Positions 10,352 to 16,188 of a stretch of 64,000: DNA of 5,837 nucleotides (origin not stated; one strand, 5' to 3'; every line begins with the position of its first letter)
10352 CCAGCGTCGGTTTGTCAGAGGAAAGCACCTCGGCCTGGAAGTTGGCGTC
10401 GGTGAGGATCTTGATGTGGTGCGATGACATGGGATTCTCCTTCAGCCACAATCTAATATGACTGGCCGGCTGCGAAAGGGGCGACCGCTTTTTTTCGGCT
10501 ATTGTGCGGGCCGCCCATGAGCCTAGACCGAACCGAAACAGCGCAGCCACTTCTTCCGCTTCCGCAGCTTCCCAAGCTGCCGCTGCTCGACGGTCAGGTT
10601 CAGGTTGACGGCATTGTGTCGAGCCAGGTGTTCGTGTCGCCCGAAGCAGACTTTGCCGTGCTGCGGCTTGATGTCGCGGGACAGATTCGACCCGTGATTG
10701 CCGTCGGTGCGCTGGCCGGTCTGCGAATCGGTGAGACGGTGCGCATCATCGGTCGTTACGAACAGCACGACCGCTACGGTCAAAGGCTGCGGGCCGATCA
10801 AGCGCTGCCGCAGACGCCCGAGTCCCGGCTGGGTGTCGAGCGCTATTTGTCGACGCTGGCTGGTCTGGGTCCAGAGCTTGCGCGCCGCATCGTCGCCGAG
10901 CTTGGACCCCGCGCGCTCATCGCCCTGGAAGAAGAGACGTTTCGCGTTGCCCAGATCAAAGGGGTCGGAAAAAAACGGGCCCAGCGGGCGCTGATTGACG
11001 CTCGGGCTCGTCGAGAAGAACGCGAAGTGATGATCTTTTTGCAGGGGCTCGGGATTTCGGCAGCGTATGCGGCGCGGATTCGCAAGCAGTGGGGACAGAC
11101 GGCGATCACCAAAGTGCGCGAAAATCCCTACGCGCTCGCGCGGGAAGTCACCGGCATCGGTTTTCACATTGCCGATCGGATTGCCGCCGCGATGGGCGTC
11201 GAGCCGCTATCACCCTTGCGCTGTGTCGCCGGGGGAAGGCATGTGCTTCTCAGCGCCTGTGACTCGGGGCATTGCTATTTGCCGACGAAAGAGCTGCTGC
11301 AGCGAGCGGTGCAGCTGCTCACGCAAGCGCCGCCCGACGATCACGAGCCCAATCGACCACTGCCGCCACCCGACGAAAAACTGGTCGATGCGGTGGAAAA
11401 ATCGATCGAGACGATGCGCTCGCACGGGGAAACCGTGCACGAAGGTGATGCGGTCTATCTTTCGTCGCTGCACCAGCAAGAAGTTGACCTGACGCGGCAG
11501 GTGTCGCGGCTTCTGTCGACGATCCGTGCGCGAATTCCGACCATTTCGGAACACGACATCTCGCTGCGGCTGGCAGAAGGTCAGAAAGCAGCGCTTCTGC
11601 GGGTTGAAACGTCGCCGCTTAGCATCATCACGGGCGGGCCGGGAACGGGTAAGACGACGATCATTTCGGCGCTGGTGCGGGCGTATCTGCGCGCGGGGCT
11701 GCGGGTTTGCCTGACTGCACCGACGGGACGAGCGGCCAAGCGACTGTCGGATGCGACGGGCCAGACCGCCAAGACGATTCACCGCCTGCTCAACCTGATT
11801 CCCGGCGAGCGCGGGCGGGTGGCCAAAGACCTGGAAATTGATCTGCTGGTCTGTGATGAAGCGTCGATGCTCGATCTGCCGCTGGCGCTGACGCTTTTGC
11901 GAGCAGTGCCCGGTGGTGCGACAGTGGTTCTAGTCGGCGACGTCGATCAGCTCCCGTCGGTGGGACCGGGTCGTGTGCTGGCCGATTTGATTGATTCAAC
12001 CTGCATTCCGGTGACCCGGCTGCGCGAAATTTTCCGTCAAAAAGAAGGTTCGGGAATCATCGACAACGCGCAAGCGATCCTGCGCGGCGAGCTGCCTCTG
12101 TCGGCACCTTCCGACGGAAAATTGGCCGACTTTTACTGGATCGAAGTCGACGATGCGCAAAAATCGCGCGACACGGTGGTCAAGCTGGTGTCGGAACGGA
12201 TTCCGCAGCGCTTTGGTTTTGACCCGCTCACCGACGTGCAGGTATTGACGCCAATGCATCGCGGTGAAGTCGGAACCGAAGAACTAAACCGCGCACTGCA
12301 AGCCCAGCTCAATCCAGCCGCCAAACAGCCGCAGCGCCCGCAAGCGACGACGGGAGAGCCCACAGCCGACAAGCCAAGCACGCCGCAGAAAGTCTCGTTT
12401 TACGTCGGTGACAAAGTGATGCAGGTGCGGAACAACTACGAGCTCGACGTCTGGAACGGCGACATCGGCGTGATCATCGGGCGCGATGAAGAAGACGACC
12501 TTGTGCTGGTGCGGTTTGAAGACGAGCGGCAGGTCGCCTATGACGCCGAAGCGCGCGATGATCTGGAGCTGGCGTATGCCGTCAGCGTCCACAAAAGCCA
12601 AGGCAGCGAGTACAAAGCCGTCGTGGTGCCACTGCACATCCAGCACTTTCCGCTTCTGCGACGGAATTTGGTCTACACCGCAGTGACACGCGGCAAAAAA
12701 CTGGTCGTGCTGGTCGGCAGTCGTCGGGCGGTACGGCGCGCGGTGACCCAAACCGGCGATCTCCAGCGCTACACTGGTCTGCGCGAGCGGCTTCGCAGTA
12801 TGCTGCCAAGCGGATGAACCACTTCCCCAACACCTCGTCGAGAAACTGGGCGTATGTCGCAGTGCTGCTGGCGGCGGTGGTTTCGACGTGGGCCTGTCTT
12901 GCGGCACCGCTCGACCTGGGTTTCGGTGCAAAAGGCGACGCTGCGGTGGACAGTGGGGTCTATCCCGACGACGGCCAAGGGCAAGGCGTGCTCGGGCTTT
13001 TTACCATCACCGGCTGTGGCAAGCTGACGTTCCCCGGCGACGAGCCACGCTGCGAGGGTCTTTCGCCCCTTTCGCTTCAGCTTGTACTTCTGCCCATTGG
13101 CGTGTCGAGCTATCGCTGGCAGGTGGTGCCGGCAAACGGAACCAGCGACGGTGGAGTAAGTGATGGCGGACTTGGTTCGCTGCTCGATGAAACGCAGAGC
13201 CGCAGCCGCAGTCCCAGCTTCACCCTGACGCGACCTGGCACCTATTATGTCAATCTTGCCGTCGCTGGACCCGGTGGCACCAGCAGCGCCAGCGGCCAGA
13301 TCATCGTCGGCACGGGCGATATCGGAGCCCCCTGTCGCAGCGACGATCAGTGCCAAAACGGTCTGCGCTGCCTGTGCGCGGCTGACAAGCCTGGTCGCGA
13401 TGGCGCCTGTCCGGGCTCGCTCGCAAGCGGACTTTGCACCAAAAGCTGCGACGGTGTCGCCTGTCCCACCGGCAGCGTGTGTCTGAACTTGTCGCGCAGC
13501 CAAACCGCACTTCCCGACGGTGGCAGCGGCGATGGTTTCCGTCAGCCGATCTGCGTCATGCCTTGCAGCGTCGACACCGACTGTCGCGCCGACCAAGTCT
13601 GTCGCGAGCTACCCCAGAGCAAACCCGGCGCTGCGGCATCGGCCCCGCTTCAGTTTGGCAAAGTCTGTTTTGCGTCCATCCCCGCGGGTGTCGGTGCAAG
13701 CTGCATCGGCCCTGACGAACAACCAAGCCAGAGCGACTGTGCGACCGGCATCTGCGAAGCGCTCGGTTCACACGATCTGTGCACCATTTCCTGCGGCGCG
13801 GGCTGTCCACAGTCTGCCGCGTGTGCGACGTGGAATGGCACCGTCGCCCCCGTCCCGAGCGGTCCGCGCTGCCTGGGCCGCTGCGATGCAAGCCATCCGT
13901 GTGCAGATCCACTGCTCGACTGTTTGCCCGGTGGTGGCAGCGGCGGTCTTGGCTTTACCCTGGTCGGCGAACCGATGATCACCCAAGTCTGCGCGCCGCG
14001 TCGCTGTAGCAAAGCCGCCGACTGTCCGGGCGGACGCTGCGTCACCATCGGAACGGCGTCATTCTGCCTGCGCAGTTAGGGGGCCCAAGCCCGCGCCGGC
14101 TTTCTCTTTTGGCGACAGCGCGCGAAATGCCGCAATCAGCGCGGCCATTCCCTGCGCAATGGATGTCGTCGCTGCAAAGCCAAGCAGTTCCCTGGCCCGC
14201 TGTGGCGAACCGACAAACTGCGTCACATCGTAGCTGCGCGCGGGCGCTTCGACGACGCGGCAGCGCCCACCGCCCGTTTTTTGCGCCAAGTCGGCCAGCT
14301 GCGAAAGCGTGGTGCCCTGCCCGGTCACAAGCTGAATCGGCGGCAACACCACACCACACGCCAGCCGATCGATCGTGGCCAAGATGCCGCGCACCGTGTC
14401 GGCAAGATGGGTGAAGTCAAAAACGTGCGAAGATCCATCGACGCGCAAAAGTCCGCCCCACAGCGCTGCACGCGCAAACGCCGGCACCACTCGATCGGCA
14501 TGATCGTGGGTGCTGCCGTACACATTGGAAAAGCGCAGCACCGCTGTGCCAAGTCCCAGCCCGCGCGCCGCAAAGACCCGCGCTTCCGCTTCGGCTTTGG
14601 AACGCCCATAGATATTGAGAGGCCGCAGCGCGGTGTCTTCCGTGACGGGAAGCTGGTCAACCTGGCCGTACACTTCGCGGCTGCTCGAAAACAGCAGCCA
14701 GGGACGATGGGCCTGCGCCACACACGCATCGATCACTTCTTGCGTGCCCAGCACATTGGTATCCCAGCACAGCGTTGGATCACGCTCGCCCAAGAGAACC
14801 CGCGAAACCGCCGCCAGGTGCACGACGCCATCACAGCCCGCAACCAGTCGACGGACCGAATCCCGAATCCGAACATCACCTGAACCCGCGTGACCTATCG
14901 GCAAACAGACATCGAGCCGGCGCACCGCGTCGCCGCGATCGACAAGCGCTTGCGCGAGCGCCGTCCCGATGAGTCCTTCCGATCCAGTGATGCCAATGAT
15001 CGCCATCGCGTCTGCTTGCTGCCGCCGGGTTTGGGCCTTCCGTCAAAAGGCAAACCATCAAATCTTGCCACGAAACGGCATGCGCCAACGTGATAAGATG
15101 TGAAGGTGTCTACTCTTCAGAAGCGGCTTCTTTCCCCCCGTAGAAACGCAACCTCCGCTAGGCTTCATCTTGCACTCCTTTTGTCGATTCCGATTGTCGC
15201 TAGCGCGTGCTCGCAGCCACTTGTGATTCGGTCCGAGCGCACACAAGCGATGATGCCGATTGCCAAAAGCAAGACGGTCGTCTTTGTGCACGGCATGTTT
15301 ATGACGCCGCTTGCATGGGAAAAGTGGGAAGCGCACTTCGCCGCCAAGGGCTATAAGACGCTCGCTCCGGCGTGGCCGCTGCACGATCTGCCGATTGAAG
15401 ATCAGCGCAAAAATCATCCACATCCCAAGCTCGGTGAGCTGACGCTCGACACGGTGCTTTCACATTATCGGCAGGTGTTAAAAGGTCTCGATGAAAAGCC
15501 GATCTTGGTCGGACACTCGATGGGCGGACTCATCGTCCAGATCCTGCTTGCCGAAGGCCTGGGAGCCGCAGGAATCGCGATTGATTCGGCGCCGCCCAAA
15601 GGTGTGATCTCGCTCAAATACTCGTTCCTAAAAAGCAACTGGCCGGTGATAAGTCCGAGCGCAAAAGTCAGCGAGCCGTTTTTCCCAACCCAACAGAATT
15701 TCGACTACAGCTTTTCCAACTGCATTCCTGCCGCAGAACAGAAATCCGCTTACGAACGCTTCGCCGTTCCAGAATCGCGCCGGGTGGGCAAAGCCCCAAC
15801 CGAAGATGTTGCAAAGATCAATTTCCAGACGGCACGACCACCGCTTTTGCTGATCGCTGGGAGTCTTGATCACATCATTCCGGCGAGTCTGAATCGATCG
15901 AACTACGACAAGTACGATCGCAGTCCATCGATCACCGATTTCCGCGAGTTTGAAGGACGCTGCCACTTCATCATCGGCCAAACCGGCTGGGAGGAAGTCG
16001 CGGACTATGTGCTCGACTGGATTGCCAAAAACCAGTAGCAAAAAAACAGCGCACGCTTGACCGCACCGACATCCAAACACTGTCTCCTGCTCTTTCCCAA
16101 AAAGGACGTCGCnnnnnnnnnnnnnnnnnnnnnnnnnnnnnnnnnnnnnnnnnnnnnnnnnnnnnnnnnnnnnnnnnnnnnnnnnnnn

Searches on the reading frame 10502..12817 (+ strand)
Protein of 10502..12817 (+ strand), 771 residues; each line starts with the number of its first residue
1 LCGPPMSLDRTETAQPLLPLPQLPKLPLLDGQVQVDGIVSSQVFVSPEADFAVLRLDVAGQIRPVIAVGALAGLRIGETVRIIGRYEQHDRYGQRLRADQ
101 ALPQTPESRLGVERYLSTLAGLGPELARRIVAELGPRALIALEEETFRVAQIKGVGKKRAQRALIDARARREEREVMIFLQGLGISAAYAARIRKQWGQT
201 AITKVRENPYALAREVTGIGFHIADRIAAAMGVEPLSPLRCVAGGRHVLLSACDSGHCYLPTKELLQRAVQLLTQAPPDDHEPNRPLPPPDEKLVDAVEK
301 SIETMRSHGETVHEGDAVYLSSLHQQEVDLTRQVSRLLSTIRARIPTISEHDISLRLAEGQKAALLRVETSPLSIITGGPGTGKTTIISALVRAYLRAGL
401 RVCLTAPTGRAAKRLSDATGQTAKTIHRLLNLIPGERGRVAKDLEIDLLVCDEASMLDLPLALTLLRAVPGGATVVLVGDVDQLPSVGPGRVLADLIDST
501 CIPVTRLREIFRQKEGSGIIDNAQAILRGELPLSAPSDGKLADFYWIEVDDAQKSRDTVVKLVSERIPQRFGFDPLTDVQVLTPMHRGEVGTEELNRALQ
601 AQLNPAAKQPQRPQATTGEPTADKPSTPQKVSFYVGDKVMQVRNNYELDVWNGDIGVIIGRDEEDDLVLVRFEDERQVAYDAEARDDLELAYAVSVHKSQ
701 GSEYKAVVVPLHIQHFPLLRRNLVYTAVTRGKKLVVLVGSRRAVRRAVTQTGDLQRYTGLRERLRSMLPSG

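Call 43: search_protein_families(library=pfam, proteins=[window:10502-12817:+])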
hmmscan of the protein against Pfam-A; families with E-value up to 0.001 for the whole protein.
window:10502-12817:+ (771 aa): 14 families
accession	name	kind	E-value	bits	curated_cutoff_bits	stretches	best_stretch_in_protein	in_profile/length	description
PF13604.12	AAA_30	-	4.3e-43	147.7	27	1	357-532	2-174/191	AAA domain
PF13245.12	AAA_19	-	1.5e-37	129.2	25.1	1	361-489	1-134/134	AAA domain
PF14490.11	HHH_RecD2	-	6.2e-33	113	27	1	171-259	3-92/92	ATP-dependent RecD2 DNA helicase HHH domain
PF13538.12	UvrD_C_2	-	8.7e-17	61.2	27.4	1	690-738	1-52/52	UvrD-like helicase C-terminal domain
PF18335.7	SH3_13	-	3.6e-16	59.2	41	1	595-672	1-65/65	ATP-dependent RecD-like DNA helicase SH3 domain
PF23139.1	OB_YrrC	-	9.1e-11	42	27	1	34-101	3-71/76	ATP-dependent DNA helicase YrrC, OB-fold domain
PF01443.25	Viral_helicase1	-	7.7e-10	39.4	21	1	375-487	2-100/228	Viral superfamily 1 RNA helicase core domain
PF13086.12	AAA_11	-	7.4e-08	32.9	27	0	360-409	5-62/257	AAA domain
PF14520.12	HHH_5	-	1e-07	32.8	27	1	114-168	2-56/57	Helix-hairpin-helix domain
PF13521.12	AAA_28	-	2.2e-05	25.2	27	0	375-394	3-22/164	AAA domain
PF13401.12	AAA_22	-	7.9e-05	23.4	27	1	372-479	6-122/130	AAA domain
PF05127.21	NAT10_TcmA_helicase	-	0.00021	21.6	22.7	0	375-468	1-112/176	RNA cytidine acetyltransferase NAT10/TcmA, helicase domain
PF20720.3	nSTAND3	-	0.00022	21.4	27.2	1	366-403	12-49/155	Novel STAND NTPase 3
PF13191.12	AAA_16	-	0.00096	20.1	32.6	1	368-484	19-144/167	AAA ATPase domain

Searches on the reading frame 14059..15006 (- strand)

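Call 43: search_protein_families(library=pfam, proteins=[window:14059-15006:-])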
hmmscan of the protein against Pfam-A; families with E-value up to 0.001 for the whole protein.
window:14059-15006:- (315 aa): 6 families
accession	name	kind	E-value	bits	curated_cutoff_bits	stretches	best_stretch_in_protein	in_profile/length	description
PF01370.27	Epimerase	-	9.4e-35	120.6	20.9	1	6-214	3-227/240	NAD dependent epimerase/dehydratase family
PF16363.11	GDP_Man_Dehyd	-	3.6e-28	99.4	27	1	42-288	58-330/332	GDP-mannose 4,6 dehydratase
PF01073.25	3Beta_HSD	-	4.2e-17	62.5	22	1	6-174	2-193/280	3-beta hydroxysteroid dehydrogenase/isomerase family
PF04321.23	RmlD_sub_bind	-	4.4e-17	62.5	27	1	4-168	3-157/287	RmlD substrate binding domain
PF02719.21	Polysacc_synt_2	-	1.1e-13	51.4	20.2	1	43-186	61-191/293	Polysaccharide biosynthesis protein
PF07993.18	NAD_binding_4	-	1.4e-09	38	20.1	1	50-166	81-211/258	Male sterility protein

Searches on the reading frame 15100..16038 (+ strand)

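Call 43: search_protein_families(library=pfam, proteins=[window:15100-16038:+])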
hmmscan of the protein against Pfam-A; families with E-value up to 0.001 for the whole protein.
window:15100-16038:+ (312 aa): 3 families
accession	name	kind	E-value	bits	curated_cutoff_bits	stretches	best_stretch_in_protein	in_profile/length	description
PF12697.13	Abhydrolase_6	-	3.1e-16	61.1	26.3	1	60-265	1-184/217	Alpha/beta hydrolase family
PF00561.26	Abhydrolase_1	-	9.1e-10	39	25.8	1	59-152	2-89/245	alpha/beta hydrolase fold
PF12146.15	Hydrolase_4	-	6.2e-06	26.1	27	1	58-273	5-218/239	Serine aminopeptidase, S33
